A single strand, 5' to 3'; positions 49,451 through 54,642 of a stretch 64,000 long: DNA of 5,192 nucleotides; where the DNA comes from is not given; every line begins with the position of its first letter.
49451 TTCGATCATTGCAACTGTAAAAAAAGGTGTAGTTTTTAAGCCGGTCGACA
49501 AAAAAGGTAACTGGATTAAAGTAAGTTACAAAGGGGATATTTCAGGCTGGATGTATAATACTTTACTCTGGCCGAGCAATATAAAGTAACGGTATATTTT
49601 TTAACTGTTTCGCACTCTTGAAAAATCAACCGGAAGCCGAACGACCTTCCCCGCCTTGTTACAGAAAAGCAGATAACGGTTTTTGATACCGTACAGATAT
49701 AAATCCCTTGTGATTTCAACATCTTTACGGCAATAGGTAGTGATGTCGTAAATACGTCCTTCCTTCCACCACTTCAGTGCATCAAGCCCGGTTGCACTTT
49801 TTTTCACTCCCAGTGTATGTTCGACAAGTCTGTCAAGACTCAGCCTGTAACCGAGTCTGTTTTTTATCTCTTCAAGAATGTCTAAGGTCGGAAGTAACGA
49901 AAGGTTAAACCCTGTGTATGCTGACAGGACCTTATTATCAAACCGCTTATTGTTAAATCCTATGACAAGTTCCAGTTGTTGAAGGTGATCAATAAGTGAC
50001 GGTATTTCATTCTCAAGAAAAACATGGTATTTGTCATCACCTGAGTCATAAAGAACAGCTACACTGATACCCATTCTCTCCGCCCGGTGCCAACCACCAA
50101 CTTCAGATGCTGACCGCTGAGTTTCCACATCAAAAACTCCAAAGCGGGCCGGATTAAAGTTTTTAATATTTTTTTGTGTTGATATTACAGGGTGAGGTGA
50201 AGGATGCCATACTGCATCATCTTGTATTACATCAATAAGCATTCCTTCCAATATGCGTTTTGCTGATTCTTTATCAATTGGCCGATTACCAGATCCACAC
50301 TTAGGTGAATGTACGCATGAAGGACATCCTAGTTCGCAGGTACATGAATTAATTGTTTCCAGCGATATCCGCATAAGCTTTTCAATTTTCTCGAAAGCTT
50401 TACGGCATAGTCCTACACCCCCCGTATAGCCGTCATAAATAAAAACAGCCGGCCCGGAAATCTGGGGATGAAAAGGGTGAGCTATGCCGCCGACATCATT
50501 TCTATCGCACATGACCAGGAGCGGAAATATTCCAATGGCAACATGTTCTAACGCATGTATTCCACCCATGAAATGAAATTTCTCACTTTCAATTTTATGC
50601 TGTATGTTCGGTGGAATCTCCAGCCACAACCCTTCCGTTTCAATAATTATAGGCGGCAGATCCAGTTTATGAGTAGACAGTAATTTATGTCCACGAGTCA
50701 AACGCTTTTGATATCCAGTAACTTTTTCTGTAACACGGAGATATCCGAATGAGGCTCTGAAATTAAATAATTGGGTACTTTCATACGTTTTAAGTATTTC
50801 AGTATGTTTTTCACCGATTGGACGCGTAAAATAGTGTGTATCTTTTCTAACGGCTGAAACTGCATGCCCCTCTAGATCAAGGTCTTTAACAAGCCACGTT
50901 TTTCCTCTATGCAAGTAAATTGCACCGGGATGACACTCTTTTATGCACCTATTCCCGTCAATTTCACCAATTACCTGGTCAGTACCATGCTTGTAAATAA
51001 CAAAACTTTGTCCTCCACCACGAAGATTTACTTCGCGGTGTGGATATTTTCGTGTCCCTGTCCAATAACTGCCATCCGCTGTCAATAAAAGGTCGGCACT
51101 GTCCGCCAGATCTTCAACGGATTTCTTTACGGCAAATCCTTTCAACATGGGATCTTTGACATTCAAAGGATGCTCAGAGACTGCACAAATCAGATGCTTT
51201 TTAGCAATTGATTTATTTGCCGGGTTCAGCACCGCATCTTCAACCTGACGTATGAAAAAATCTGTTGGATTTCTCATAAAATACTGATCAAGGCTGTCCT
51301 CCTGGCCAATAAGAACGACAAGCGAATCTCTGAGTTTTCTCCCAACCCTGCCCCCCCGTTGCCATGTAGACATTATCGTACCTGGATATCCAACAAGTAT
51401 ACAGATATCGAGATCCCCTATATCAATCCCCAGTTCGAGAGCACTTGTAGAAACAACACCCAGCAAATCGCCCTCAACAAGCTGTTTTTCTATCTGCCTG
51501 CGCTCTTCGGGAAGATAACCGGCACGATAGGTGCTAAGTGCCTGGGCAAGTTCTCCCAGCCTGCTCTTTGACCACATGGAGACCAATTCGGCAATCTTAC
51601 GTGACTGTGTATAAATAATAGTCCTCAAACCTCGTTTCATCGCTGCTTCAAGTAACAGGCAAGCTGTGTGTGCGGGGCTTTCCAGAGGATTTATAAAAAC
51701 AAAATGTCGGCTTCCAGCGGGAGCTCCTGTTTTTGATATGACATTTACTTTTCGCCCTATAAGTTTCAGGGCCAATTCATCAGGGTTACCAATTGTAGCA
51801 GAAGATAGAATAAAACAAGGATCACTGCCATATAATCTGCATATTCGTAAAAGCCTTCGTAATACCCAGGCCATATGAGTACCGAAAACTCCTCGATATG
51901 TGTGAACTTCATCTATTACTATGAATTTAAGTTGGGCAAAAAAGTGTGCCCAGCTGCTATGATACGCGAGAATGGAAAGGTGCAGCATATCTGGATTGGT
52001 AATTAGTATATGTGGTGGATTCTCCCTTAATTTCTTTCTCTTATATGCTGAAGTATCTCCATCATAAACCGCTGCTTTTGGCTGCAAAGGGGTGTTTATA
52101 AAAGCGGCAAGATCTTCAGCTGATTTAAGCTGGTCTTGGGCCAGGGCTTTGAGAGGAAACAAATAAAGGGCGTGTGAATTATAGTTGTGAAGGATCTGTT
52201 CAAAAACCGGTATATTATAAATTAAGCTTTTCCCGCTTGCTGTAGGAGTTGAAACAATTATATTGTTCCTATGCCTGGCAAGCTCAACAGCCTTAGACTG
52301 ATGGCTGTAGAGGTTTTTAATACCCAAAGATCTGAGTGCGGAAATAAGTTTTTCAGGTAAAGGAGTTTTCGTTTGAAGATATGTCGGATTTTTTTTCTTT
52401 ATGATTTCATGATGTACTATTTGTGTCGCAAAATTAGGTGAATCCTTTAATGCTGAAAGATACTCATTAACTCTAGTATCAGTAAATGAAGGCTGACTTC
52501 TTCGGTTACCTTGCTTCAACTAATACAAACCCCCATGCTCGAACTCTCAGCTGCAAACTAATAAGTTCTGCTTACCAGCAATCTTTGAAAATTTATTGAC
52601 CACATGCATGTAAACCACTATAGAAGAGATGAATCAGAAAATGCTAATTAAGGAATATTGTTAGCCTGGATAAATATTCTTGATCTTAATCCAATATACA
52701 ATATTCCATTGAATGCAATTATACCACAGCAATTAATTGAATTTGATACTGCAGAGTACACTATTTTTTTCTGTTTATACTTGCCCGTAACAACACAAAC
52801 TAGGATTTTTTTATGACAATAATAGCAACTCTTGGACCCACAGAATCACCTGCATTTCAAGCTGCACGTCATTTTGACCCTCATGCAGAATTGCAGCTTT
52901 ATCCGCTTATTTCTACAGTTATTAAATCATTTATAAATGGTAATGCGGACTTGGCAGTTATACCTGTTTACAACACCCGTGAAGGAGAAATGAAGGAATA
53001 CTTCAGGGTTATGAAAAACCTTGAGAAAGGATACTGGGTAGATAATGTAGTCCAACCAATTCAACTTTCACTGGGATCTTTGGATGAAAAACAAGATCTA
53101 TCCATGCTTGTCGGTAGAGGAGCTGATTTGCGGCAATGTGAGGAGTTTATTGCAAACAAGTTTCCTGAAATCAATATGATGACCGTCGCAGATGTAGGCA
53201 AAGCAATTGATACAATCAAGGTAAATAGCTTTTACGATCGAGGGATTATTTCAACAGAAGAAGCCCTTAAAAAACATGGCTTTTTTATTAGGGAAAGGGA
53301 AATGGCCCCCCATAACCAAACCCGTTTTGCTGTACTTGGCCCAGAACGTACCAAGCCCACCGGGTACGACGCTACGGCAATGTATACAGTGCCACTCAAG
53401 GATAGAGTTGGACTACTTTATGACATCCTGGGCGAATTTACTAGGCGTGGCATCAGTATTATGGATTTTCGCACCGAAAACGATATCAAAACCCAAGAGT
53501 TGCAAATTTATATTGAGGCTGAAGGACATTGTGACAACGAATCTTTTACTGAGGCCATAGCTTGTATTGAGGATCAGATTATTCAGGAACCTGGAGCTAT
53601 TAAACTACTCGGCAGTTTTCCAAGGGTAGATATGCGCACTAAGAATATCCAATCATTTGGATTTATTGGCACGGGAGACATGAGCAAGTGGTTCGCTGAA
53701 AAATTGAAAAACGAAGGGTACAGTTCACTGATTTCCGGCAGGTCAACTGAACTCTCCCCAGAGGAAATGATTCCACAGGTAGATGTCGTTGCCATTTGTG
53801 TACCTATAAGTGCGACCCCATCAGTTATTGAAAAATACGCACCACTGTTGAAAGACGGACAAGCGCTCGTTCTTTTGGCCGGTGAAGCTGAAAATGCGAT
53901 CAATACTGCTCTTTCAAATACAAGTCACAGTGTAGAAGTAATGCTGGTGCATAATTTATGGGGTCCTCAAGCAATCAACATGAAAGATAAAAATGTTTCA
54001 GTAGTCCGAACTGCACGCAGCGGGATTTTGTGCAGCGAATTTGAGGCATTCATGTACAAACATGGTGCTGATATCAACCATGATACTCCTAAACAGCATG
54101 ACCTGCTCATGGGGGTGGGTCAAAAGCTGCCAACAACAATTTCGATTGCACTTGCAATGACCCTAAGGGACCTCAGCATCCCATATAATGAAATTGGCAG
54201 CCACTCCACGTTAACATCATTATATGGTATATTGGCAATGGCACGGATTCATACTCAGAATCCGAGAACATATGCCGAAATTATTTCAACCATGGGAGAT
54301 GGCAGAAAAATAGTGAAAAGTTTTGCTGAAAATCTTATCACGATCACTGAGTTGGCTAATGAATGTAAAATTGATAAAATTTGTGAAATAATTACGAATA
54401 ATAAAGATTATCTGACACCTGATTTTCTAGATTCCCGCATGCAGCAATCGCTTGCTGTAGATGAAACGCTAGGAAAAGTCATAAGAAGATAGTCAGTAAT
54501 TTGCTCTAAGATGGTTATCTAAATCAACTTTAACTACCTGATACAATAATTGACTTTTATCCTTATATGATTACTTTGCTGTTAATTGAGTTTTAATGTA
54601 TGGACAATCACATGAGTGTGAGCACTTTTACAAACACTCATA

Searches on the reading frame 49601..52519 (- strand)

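Call 61: search_protein_families(library=pfam, proteins=[window:49601-52519:-], max_evalue=0.001)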
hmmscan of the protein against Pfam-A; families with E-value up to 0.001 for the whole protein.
window:49601-52519:- (972 aa): 6 families
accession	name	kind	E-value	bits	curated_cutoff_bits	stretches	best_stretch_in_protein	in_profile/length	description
PF00270.35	DEAD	-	2.7e-30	105.7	26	1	72-247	2-165/167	DEAD/DEAH box helicase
PF09369.15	MZB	-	2.3e-21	76.7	24.2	1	657-736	1-80/80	MrfA Zn-binding domain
PF00271.37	Helicase_C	-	4.9e-12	46.5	23.5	1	293-394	11-108/110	Helicase conserved C-terminal domain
PF22982.3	WHD_HRQ1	-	3.1e-09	38.2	27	1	432-501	2-69/70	ATP-dependent helicase HRQ1, winged helix domain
PF04851.21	ResIII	-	8.6e-06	26.2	22.5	1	69-209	3-138/164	Type III restriction enzyme, res subunit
PF01612.26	DNA_pol_A_exo1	-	0.00036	20.8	23.6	0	855-941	81-165/173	3'-5' exonuclease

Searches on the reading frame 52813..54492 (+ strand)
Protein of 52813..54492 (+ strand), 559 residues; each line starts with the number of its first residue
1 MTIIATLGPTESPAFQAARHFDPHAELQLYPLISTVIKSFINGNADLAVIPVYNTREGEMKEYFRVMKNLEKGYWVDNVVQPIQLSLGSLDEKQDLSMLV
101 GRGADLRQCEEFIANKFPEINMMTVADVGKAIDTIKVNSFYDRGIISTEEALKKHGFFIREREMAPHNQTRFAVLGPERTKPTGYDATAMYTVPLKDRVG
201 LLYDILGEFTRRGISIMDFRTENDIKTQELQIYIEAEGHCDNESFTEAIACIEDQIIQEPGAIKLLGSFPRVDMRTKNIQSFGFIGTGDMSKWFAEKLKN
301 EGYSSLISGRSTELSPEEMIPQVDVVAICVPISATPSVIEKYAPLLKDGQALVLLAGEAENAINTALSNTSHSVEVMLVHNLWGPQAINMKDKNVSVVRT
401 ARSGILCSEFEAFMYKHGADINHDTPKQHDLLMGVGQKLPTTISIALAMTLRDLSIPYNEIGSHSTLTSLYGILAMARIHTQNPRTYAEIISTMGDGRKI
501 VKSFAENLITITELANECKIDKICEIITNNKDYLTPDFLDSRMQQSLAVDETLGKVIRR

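Call 61: search_protein_families(library=pfam, proteins=[window:52813-54492:+], max_evalue=0.001)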
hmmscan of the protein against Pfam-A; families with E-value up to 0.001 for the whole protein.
window:52813-54492:+ (559 aa): 3 families
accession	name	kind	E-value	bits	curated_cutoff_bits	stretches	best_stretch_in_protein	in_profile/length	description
PF00800.23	PDT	-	1.7e-25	90.3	25.2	1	4-178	1-179/181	Prephenate dehydratase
PF20463.3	PDH_C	-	4.9e-06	27.2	22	1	425-527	1-100/102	Prephenate dehydrogenase, dimerization domain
PF03807.23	F420_oxidored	-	0.00036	21.5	21.6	0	282-342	2-79/94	NADP oxidoreductase coenzyme F420-dependent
